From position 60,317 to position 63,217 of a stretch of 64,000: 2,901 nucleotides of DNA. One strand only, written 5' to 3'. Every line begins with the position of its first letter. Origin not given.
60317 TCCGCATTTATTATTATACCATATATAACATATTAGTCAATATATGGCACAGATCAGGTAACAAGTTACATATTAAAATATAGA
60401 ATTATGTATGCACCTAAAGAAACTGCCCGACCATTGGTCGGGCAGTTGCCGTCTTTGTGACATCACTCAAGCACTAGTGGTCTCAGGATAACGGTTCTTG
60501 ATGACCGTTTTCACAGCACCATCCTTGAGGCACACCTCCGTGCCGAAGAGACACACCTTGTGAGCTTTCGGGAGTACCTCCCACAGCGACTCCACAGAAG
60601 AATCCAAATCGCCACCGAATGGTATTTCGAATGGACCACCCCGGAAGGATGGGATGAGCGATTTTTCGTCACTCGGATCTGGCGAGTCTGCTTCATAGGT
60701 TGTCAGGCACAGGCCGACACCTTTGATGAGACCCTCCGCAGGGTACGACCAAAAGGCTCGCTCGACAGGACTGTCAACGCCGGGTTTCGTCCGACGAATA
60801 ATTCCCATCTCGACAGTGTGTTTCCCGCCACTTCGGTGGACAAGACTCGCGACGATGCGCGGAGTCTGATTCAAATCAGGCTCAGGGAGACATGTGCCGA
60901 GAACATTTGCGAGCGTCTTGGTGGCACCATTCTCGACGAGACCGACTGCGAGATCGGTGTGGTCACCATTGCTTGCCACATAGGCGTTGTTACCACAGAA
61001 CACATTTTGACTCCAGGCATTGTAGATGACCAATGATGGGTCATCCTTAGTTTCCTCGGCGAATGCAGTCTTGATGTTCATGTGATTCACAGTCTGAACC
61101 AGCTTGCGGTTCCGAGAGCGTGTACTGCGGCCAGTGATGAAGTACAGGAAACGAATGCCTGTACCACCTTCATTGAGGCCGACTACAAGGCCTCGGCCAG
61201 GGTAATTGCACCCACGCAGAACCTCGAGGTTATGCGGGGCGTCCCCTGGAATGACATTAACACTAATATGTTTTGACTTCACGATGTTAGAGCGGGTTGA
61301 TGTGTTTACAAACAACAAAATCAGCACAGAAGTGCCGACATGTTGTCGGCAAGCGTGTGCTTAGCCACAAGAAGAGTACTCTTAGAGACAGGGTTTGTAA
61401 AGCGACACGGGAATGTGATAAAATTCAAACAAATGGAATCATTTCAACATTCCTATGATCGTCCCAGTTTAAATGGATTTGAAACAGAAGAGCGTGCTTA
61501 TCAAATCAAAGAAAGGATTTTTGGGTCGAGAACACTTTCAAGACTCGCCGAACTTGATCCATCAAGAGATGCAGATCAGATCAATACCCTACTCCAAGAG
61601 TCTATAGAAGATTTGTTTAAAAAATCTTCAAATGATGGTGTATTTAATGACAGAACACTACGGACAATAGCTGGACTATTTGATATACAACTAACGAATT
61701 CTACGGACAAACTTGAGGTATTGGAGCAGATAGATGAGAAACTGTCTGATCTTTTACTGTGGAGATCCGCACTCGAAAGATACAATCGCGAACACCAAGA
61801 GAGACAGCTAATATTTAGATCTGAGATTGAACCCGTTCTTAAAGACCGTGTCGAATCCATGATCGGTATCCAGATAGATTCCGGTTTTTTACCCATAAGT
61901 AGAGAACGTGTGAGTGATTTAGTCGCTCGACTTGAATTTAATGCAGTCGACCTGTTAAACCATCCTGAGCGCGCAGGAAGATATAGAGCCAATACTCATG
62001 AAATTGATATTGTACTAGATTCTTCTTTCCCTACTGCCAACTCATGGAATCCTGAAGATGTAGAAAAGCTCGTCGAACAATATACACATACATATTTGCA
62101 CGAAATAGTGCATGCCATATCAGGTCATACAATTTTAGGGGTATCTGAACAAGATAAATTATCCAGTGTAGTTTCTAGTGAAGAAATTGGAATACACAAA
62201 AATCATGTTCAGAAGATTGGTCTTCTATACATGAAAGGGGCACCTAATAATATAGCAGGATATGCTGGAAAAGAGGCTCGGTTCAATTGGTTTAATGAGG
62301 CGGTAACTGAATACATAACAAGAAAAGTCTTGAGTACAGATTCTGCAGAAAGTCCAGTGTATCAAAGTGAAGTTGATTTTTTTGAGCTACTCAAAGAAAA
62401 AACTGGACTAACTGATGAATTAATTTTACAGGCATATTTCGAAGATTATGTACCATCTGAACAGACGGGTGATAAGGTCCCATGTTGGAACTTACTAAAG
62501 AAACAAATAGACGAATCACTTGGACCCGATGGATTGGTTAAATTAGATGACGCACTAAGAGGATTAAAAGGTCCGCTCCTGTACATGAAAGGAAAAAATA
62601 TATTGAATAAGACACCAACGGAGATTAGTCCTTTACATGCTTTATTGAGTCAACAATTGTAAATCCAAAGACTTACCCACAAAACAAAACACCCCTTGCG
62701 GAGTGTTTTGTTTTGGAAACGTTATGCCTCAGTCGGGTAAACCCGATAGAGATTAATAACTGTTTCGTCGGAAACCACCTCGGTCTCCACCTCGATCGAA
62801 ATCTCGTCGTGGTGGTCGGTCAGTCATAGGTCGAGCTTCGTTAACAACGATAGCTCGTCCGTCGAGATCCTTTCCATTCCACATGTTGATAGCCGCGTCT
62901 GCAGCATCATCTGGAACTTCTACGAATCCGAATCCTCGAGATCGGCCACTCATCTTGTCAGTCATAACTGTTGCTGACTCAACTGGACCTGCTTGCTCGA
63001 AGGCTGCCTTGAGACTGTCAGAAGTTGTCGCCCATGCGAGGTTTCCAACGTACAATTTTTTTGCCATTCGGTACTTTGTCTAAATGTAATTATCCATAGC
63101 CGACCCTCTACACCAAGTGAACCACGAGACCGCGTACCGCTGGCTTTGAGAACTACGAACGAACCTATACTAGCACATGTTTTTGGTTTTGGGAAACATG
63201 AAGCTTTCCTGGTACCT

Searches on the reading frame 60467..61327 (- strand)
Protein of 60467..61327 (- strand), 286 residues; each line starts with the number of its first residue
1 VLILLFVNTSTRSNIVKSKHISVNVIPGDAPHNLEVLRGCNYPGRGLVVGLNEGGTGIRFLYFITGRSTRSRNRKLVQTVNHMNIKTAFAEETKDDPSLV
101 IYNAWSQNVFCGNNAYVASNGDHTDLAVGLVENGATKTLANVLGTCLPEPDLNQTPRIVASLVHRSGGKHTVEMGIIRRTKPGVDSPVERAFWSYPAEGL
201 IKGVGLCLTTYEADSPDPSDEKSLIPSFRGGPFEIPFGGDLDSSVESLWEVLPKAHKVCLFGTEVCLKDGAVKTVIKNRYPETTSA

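Call 15: search_protein_families(library=pfam, proteins=[window:60467-61327:-], max_evalue=0.01)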
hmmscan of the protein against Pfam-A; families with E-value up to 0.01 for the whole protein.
window:60467-61327:- (286 aa): 1 family
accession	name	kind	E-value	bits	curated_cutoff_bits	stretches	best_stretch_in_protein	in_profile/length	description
PF07826.16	IMP_cyclohyd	-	1.5e-28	100.1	28.1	1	42-263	1-186/192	IMP cyclohydrolase-like protein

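Call 51: search_protein_families(library=ncbifam, proteins=[window:60467-61324:-], max_evalue=0.1)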
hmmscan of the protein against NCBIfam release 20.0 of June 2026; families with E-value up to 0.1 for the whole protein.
window:60467-61324:- (285 aa): 2 families
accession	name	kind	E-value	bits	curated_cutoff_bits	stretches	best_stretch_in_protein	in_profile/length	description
NF003167.0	PRK04151.1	equivalog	5.5e-09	35.9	150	1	41-180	2-130/199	IMP cyclohydrolase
TIGR01922.1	purO_arch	equivalog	2.3e-05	24.1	158.35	1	41-161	2-116/199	IMP cyclohydrolase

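Call 52: find_homologous_proteins(query=window:60467-61324:-)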
Query window:60467-61324:- (285 aa): 54 proteins with E <= 0.001 among 1412 candidates.
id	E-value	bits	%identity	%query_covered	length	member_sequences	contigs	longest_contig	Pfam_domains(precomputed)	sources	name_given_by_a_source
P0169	1.6e-25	108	37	84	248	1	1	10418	PF07826.17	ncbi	-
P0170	5.8e-24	103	36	83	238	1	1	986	PF07826.17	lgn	-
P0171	6.0e-24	103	34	92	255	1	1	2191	PF07826.17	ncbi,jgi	jgi:IMP cyclohydrolase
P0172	5.9e-23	99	36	79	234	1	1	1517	PF07826.17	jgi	jgi:IMP cyclohydrolase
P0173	7.0e-23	99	31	89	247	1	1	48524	PF07826.17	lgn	-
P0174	1.6e-22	98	33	91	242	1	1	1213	PF07826.17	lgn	-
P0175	5.7e-22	96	31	88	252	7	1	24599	PF07826.17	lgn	-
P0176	7.5e-22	96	35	87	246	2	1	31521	PF07826.17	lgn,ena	-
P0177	1.1e-21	95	33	84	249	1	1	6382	PF07826.17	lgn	-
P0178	1.2e-21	95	32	86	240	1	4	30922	PF07826.17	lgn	-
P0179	1.4e-21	95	35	86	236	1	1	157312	PF07826.17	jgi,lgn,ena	-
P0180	2.1e-21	94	33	89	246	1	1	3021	PF07826.17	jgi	jgi:IMP cyclohydrolase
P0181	3.8e-21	93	33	88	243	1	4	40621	PF07826.17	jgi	jgi:IMP cyclohydrolase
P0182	4.7e-21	93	35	86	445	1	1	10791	PF07826.17,PF00551.25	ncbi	-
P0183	1.0e-20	92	33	84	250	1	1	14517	PF07826.17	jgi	jgi:hypothetical protein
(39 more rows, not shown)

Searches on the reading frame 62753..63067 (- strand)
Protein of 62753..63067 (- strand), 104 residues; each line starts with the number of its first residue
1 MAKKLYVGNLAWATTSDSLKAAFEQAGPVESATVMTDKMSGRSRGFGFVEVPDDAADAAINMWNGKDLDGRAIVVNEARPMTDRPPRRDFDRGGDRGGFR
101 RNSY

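Call 15: search_protein_families(library=pfam, proteins=[window:62753-63067:-], max_evalue=0.01)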
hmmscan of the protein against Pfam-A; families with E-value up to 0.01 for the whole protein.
window:62753-63067:- (104 aa): 1 family
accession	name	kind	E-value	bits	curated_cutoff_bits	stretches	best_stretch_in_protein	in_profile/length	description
PF00076.28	RRM_1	-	1.9e-18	66.5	20.7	1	5-73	1-69/70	RNA recognition motif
